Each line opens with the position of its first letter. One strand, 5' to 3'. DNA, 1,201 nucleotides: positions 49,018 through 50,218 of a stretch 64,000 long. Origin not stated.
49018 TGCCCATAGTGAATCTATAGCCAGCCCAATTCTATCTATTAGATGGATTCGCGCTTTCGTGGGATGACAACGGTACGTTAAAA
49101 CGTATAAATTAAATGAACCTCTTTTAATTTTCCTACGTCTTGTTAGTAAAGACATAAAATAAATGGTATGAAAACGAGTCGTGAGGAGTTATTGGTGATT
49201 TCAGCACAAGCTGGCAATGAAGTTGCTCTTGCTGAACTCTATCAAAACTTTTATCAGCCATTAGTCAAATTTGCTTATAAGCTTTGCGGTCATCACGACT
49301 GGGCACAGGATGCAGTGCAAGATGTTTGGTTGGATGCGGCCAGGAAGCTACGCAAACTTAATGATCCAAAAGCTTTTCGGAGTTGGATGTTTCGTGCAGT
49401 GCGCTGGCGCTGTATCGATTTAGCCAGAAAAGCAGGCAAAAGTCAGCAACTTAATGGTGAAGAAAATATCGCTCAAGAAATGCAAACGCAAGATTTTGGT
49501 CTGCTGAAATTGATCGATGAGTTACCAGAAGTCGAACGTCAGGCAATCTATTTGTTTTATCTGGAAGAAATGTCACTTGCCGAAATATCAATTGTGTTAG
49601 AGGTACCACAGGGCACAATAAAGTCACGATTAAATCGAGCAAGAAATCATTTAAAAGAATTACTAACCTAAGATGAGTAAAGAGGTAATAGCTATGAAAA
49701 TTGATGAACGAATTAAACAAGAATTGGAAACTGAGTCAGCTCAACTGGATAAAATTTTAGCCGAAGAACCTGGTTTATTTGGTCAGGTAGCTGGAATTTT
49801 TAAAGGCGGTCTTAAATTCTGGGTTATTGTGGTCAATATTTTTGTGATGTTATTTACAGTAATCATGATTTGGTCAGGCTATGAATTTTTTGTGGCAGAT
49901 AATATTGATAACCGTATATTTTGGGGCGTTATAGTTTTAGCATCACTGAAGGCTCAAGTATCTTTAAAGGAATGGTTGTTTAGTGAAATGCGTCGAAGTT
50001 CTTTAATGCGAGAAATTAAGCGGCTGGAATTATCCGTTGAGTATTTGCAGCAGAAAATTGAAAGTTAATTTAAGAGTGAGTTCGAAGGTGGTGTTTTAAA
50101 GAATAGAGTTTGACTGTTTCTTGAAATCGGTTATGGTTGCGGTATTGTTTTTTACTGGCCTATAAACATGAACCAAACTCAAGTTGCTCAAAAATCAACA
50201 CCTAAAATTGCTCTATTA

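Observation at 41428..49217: A ~7.5-kb gene block bracketed by a direct duplication of an ECF sigma promoter plus its first codons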

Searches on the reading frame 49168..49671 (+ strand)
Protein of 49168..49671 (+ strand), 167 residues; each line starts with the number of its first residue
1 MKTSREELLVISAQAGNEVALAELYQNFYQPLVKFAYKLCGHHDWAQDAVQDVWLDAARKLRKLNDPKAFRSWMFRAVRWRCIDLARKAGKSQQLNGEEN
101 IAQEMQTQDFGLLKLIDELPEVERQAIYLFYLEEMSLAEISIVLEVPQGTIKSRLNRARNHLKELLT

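Call 8: search_protein_families(library=pfam, proteins=[window:49168-49671:+])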
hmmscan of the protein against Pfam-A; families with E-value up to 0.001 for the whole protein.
window:49168-49671:+ (167 aa): 4 families
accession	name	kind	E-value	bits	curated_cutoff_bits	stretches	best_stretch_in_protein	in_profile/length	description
PF08281.18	Sigma70_r4_2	-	1.5e-16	60.2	25.7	1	112-162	4-54/54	Sigma-70, region 4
PF04542.20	Sigma70_r2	-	2.4e-13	50.1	24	1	24-90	1-69/71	Sigma-70 region 2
PF04545.22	Sigma70_r4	-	1.4e-12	47.4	24.1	1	116-164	2-50/50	Sigma-70, region 4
PF07638.17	Sigma70_ECF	-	1.9e-06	28.3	21.1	1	12-164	10-181/185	ECF sigma factor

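Call 11: find_related_loci(query=window:49168-49671:+, collection=genome_contigs, flank=10000)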
Query window:49168-49671:+ (167 aa) in genome_contigs; peptide patterns used: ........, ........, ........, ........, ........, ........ (x = any residue, [..] = any of these).
88 stretches matched a pattern; 19 encode a relative of the query (tblastn E <= 1e-3); 19 distinct loci.
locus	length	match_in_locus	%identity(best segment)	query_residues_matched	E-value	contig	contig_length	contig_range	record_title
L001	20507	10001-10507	79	1-167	4e-89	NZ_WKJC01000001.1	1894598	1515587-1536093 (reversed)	Kangiella sp. HZ709 NODE_1_length_1894598_cov_138.694068, whole genome shotgun sequence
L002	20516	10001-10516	77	1-167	4e-87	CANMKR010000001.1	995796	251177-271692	uncultured Kangiella sp. isolate 566.fasta genome assembly, contig: NODE_1, whole genome shotgun sequence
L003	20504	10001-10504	77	1-167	2e-86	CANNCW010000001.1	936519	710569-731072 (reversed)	uncultured Kangiella sp. isolate 1103-3Z.fasta genome assembly, contig: NODE_1, whole genome shotgun sequence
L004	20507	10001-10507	78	1-167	4e-88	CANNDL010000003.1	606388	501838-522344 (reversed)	uncultured Kangiella sp. isolate 994.fasta genome assembly, contig: NODE_1, whole genome shotgun sequence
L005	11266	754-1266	50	1-165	9e-53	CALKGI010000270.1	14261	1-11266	MAG: uncultured Alteromonadaceae bacterium isolate S2_Bin_METABAT__167_1 genome assembly, contig: c_000000175025, whole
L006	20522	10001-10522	49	1-164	8e-50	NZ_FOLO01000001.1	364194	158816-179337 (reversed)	Pseudoalteromonas denitrificans DSM 6059, whole genome shotgun sequence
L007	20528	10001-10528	46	1-164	3e-48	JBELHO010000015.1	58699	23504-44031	MAG: Thalassotalea sp. isolate REMEI102_ass_metaspades_bin.21 NODE_611_length_58699_cov_13.522440, whole genome shotgun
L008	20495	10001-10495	47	6-166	8e-46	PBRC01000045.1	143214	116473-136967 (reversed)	MAG: Gammaproteobacteria bacterium isolate NP964 76613, whole genome shotgun sequence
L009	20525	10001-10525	44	1-167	5e-45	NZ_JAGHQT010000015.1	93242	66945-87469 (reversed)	Endozoicomonas sp. G2_1 NODE_15_length_93242_cov_73.651796, whole genome shotgun sequence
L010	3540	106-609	50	4-163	6e-44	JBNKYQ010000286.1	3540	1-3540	MAG: Kordiimonas sp. isolate D1D2.bin.18.strict NODE_286_length_3540_cov_2.556165, whole genome shotgun sequence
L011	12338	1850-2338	46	6-164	5e-41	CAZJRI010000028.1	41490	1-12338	MAG TPA_asm: uncultured Pseudomonadales bacterium isolate SRP200020_co5_13 genome assembly, contig: NODE_1331_length_414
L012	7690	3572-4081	33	7-162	3e-21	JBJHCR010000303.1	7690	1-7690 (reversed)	MAG: Vulcanimicrobiota bacterium isolate SF2967_J5348.metabat_sens.001 NODE_9207_length_7690_cov_1.389396, whole genome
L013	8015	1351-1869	29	2-166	1e-18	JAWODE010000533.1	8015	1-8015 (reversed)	MAG: Candidatus Hydrogenedentota bacterium isolate BLK5-2.bin.115 k191_57754, whole genome shotgun sequence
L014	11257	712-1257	31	9-167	2e-18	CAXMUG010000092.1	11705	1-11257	MAG: uncultured Mycobacterium sp. isolate 10C-St8-MC-01_bin.28.orig genome assembly, contig: k141_2713648, whole genome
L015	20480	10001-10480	32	16-165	8e-16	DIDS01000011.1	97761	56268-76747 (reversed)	MAG TPA_asm: Acidimicrobiia bacterium UBA5794 UBA5794_contig_94, whole genome shotgun sequence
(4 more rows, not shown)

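Call 20: find_encoding_contigs(protein=window:49168-49671:+, flank=10000, max_places=10)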
Protein window:49168-49671:+ (167 aa): 1 contig read that carries it; 1 place shown.
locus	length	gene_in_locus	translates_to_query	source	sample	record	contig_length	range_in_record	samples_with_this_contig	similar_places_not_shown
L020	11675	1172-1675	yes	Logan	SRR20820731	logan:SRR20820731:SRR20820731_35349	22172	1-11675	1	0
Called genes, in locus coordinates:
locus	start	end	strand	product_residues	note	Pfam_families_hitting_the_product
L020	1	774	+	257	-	?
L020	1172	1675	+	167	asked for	PF07638:Sigma70_ECF (faint), PF04542:Sigma70_r2, PF08281:Sigma70_r4_2, PF04545:Sigma70_r4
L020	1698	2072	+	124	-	PF20556:DUF6768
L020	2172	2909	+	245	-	PF06966:DUF1295, PF04140:ICMT (weak), PF04191:PEMT (weak)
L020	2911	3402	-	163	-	PF00565:SNase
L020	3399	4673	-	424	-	PF06738:ThrE, PF12821:ThrE_2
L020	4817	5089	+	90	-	-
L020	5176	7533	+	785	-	PF13620:CarboxypepD_reg, PF13715:CarbopepD_reg_2, PF07715:Plug, PF00593:TonB_dep_Rec_b-barrel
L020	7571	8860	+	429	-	PF00026:Asp (weak), PF14543:TAXi_N (faint), PF00026:Asp (weak)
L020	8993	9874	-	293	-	PF00892:EamA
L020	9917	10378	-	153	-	PF13622:4HBT_3 (weak), PF03061:4HBT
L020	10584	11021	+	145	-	PF13442:Cytochrome_CBB3, PF00034:Cytochrom_C (weak)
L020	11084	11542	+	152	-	PF00583:Acetyltransf_1, PF13673:Acetyltransf_10, PF13508:Acetyltransf_7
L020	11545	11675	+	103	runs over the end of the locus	PF00034:Cytochrom_C (weak), PF13442:Cytochrome_CBB3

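Call 36: find_homologous_proteins(query=window:49168-49671:+, max_evalue=1e-40)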
Query window:49168-49671:+ (167 aa): 35 proteins with E <= 1e-40 among 302 candidates.
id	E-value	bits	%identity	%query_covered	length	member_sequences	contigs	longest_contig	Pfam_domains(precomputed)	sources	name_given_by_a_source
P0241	6.0e-105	366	100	100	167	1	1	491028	PF07638.18,PF04545.23,PF04542.21,PF08281.19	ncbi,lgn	-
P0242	3.5e-88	311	84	99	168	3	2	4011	PF07638.18,PF04545.23,PF04542.21,PF08281.19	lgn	-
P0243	4.4e-88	311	84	99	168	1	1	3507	PF07638.18,PF04545.23,PF04542.21,PF08281.19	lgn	-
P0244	2.0e-85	302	82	100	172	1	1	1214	PF07638.18,PF04545.23,PF04542.21,PF08281.19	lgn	-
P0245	5.7e-83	294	81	100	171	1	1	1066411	PF07638.18,PF04545.23,PF04542.21,PF08281.19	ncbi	-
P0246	8.2e-82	291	79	100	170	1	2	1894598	PF07638.18,PF04545.23,PF04542.21,PF08281.19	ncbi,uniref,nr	ncbi:RNA polymerase sigma factor [Kangiella sp. HZ709]|uniref:RNA polymerase sigma factor n=1 Tax=Ka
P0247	1.3e-81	290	78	99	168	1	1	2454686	PF07638.18,PF04545.23,PF04542.21,PF08281.19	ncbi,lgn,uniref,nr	ncbi:RNA polymerase sigma factor [Kangiella sp. TOML190]|uniref:RNA polymerase sigma factor n=1 Tax=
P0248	3.4e-81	289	79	100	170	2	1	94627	PF07638.18,PF04545.23,PF04542.21,PF08281.19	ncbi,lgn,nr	ncbi:MAG: RNA polymerase sigma factor [Gammaproteobacteria bacterium]|nr:RNA polymerase sigma factor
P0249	2.0e-79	283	77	100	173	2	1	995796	PF07638.18,PF04545.23,PF04542.21,PF08281.19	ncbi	-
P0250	4.9e-79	282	77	100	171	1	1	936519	PF07638.18,PF22233.3,PF04545.23,PF04542.21,PF08281.19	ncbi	-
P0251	1.4e-49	186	49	99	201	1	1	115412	PF07638.18,PF04545.23,PF04542.21,PF08281.19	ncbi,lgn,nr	ncbi:MAG: sigma-70 family RNA polymerase sigma factor [Kangiellaceae bacterium]|nr:sigma-70 family R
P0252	2.4e-49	185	53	99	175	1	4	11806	PF07638.18,PF04545.23,PF04542.21,PF08281.19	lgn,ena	-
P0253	1.4e-45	173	49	100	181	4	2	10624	PF04545.23,PF04542.21,PF08281.19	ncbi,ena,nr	ncbi:MAG: RNA polymerase sigma factor [Psychrosphaera sp.]|nr:RNA polymerase sigma factor [Psychrosp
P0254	4.2e-45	171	50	98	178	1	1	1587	PF07638.18,PF04545.23,PF04542.21,PF08281.19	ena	-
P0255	2.9e-44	169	50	98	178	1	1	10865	PF07638.18,PF04545.23,PF04542.21,PF08281.19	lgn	-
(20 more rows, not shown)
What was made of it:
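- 49168..50068 (+): ECF sigma gene (167 aa) and a downstream DUF6768 gene, presumably its anti-sigma factor. This is the conserved right border of the variable interval. 77-84% aa identical to the Kangiella orthologues (calls 11, 36).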

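Call 39: find_encoding_contigs(protein=P0245, flank=10000, max_places=2)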
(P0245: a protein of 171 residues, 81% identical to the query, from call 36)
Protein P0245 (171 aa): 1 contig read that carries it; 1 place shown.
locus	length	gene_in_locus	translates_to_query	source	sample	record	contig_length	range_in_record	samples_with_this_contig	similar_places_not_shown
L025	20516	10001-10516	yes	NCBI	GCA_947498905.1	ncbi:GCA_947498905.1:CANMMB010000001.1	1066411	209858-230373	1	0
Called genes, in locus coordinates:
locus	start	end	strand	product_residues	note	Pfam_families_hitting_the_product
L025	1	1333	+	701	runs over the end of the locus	PF13328:HD_4, PF01966:HD, PF04607:RelA_SpoT, PF01842:ACT (faint), PF02824:TGS, PF19296:RelA_AH, PF28438:RelA_RIS, PF13291:ACT_4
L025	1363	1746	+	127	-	PF01042:Ribonuc_L-PSP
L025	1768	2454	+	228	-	PF00588:SpoU_methylase, PF12105:SpoU_methylas_C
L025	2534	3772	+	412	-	PF04235:DUF418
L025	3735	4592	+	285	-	PF03848:TehB, PF13649:Methyltransf_25 (weak)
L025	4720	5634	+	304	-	PF00126:HTH_1, PF03466:LysR_substrate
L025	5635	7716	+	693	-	PF17191:RecG_wedge, PF22590:Cas3-like_C_2 (faint), PF00270:DEAD, PF04851:ResIII, PF00271:Helicase_C, PF19833:RecG_dom3_C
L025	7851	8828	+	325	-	PF00056:Ldh_1_N, PF02866:Ldh_1_C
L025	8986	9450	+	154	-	-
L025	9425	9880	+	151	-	-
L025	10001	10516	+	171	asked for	PF07638:Sigma70_ECF (weak), PF04542:Sigma70_r2, PF08281:Sigma70_r4_2, PF04545:Sigma70_r4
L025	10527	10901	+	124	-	PF20556:DUF6768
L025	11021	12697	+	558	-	PF07519:Tannase, PF00326:Peptidase_S9 (faint)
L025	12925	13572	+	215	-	-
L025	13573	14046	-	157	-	PF00565:SNase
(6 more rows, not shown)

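Call 40: find_encoding_contigs(protein=P0242, flank=5000, max_places=3)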
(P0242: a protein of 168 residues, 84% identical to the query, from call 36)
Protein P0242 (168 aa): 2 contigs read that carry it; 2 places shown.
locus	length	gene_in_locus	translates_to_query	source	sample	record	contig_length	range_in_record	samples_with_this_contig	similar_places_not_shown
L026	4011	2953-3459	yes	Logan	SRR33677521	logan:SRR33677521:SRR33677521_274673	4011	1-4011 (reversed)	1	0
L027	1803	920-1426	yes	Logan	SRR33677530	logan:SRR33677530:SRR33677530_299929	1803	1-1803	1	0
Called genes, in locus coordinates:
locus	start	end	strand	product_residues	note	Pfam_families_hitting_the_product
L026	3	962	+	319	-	?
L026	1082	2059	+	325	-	PF00056:Ldh_1_N, PF02866:Ldh_1_C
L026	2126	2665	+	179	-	-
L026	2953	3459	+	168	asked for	PF07638:Sigma70_ECF (faint), PF04542:Sigma70_r2, PF08281:Sigma70_r4_2, PF04545:Sigma70_r4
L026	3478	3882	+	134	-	PF20556:DUF6768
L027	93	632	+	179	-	-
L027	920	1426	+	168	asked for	PF07638:Sigma70_ECF (faint), PF04542:Sigma70_r2, PF08281:Sigma70_r4_2, PF04545:Sigma70_r4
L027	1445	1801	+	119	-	?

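Call 41: find_encoding_contigs(protein=P0243, flank=5000, max_places=3)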
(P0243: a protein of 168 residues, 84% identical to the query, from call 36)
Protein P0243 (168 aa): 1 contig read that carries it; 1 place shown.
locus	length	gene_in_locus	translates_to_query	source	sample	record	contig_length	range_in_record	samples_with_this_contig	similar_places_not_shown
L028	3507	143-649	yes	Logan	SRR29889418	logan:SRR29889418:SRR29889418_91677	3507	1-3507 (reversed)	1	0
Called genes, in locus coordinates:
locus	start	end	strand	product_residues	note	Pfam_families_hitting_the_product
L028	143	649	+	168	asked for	PF07638:Sigma70_ECF (weak), PF04542:Sigma70_r2, PF08281:Sigma70_r4_2, PF04545:Sigma70_r4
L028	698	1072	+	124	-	PF20556:DUF6768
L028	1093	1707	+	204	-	-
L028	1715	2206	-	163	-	PF00565:SNase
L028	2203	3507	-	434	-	?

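Call 51: find_related_loci(query=A5, collection=metagenome_contigs, flank=10000)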
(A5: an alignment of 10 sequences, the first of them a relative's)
Query A5 (167 aa) in metagenome_contigs; peptide patterns used: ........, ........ (x = any residue, [..] = any of these).
134 stretches matched a pattern; 6 encode a relative of the query (tblastn E <= 1e-3); 6 distinct loci.
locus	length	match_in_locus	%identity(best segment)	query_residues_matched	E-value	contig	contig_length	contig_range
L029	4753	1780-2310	32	13-166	1e-22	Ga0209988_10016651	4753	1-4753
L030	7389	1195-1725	32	13-166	1e-22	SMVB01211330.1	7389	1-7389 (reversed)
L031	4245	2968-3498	32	13-166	2e-22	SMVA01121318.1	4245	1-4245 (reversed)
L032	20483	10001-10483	31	9-156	2e-17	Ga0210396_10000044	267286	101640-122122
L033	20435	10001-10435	28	29-166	1e-10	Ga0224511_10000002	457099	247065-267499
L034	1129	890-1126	34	9-87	1e-10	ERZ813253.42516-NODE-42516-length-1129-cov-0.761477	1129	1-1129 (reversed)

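Call 52: find_encoding_contigs(protein=P0247, flank=10000, max_places=2)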
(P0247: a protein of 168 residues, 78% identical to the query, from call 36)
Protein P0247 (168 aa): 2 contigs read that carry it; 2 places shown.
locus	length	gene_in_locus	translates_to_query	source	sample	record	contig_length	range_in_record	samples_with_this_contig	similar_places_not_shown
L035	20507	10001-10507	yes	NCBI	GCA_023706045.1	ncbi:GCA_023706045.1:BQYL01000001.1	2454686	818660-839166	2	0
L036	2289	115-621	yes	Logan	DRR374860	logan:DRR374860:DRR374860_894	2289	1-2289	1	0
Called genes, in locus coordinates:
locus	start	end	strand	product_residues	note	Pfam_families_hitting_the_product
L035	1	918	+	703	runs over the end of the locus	PF13328:HD_4, PF01966:HD, PF04607:RelA_SpoT, PF02824:TGS, PF19296:RelA_AH, PF28438:RelA_RIS, PF13291:ACT_4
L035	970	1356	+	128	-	PF01042:Ribonuc_L-PSP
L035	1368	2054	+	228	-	PF00588:SpoU_methylase, PF12105:SpoU_methylas_C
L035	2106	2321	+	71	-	-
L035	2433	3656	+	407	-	PF04235:DUF418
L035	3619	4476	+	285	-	PF03848:TehB, PF13649:Methyltransf_25 (faint), PF13847:Methyltransf_31 (faint)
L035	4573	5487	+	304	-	PF00126:HTH_1, PF03466:LysR_substrate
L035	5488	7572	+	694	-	PF17191:RecG_wedge, PF00270:DEAD, PF04851:ResIII, PF13604:AAA_30 (weak), PF00271:Helicase_C, PF22590:Cas3-like_C_2 (weak), PF19833:RecG_dom3_C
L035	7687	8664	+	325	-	PF00056:Ldh_1_N, PF02866:Ldh_1_C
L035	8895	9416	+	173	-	-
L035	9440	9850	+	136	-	-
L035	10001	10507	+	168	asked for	PF07638:Sigma70_ECF, PF04542:Sigma70_r2, PF08281:Sigma70_r4_2, PF04545:Sigma70_r4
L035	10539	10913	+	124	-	PF20556:DUF6768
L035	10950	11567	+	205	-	-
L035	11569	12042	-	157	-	PF00565:SNase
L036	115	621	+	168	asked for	PF07638:Sigma70_ECF, PF04542:Sigma70_r2, PF08281:Sigma70_r4_2, PF04545:Sigma70_r4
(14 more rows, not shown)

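Call 53: find_encoding_contigs(protein=P0248, flank=10000, max_places=2)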
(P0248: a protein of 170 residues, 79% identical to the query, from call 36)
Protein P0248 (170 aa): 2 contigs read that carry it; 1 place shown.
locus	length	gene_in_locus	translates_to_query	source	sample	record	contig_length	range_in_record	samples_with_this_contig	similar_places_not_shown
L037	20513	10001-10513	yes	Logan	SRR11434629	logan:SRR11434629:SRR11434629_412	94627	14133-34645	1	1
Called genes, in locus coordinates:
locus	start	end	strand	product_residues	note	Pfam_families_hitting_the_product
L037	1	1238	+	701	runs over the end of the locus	PF13328:HD_4, PF01966:HD, PF01842:ACT (faint), PF04607:RelA_SpoT, PF02824:TGS, PF19296:RelA_AH, PF28438:RelA_RIS, PF13291:ACT_4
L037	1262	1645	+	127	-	PF01042:Ribonuc_L-PSP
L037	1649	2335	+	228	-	PF00588:SpoU_methylase, PF12105:SpoU_methylas_C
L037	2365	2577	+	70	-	-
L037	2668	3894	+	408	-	PF04235:DUF418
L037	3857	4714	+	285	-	PF03848:TehB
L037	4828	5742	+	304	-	PF00126:HTH_1, PF03466:LysR_substrate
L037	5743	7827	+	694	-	PF17191:RecG_wedge, PF01336:tRNA_anti-codon (weak), PF00270:DEAD, PF04851:ResIII, PF00271:Helicase_C, PF22590:Cas3-like_C_2 (weak), PF19833:RecG_dom3_C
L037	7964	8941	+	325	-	PF00056:Ldh_1_N, PF02866:Ldh_1_C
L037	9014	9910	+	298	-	-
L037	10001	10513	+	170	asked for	PF07638:Sigma70_ECF, PF04542:Sigma70_r2, PF08281:Sigma70_r4_2, PF04545:Sigma70_r4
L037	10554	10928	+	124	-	PF20556:DUF6768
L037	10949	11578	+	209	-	-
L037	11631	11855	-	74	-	-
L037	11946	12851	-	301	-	PF00126:HTH_1, PF03466:LysR_substrate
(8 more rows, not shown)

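Call 80: search_protein_families(library=ncbifam, proteins=[window:49168-49671:+], max_evalue=0.001)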
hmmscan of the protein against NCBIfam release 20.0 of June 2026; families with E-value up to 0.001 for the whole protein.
window:49168-49671:+ (167 aa): 87 families (the best 25 are shown)
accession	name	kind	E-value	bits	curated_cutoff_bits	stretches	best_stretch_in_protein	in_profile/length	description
TIGR02954.1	Sig70_famx3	hypoth_equivalog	1e-26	93.7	188.5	1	6-166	3-167/170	RNA polymerase sigma-70 factor, TIGR02954 family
TIGR02937.1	sigma70-ECF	superfamily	2.3e-25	89.1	42.9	1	20-166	2-165/165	sigma-70 family RNA polymerase sigma factor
NF009171.0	PRK12518.1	equivalog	5.4e-24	85.1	208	1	5-166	13-184/191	RNA polymerase sigma factor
NF007223.0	PRK09641.1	equivalog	7.6e-24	84.6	209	2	98-166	118-184/187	RNA polymerase sigma factor SigW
NF009166.1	PRK12513.1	equivalog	4.2e-23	82.1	206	1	4-166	7-186/193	RNA polymerase sigma factor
NF007216.0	PRK09638.1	equivalog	6.9e-23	81.3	194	1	4-163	3-171/180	RNA polymerase sigma factor SigY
TIGR02950.1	SigM_subfam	subfamily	1.1e-22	80.5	147.95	1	21-166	2-158/159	RNA polymerase sigma factor, SigM family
NF007215.0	PRK09637.1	equivalog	2e-21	76.8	212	1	21-166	3-154/181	RNA polymerase sigma factor SigZ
NF007225.0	PRK09643.1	equivalog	2.6e-21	76.2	190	1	5-166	14-182/204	RNA polymerase sigma factor SigM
TIGR02983.1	SigE-fam_strep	subfamily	2.8e-21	76.1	141.55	1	18-166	5-158/162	SigE family RNA polymerase sigma factor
TIGR02959.1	SigZ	equivalog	3.3e-21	75.9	168.65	1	25-166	1-148/170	RNA polymerase sigma factor SigZ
NF006930.0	PRK09415.1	subfamily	4.3e-21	75.6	198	1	17-166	14-175/179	RNA polymerase factor sigma C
NF058625.1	sigma_PG0214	equivalog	9.3e-21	74.3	130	1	27-166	12-161/170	GFO_1088 family ECF-type sigma factor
TIGR02985.1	Sig70_bacteroi1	subfamily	1.5e-20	74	126.4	1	22-165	4-161/162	RNA polymerase sigma-70 factor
TIGR02948.1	SigW_bacill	equivalog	9.6e-20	71.4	243.1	2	100-164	119-182/187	RNA polymerase sigma factor SigW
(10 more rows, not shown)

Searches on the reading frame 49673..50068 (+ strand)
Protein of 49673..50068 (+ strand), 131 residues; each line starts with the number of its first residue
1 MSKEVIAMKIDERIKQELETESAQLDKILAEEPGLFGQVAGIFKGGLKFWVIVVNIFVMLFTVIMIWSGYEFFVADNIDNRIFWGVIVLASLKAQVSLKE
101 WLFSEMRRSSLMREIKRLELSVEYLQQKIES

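Call 8: search_protein_families(library=pfam, proteins=[window:49673-50068:+])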
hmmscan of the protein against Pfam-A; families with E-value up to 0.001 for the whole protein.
window:49673-50068:+ (131 aa): 1 family
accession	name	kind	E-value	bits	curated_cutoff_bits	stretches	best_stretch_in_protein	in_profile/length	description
PF20556.3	DUF6768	-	1.2e-33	115.9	27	1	9-129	3-122/123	Family of unknown function (DUF6768)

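Call 80: search_protein_families(library=ncbifam, proteins=[window:49673-50068:+], max_evalue=0.001)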
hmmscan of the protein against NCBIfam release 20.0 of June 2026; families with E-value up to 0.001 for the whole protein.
window:49673-50068:+ (131 aa): 0 families
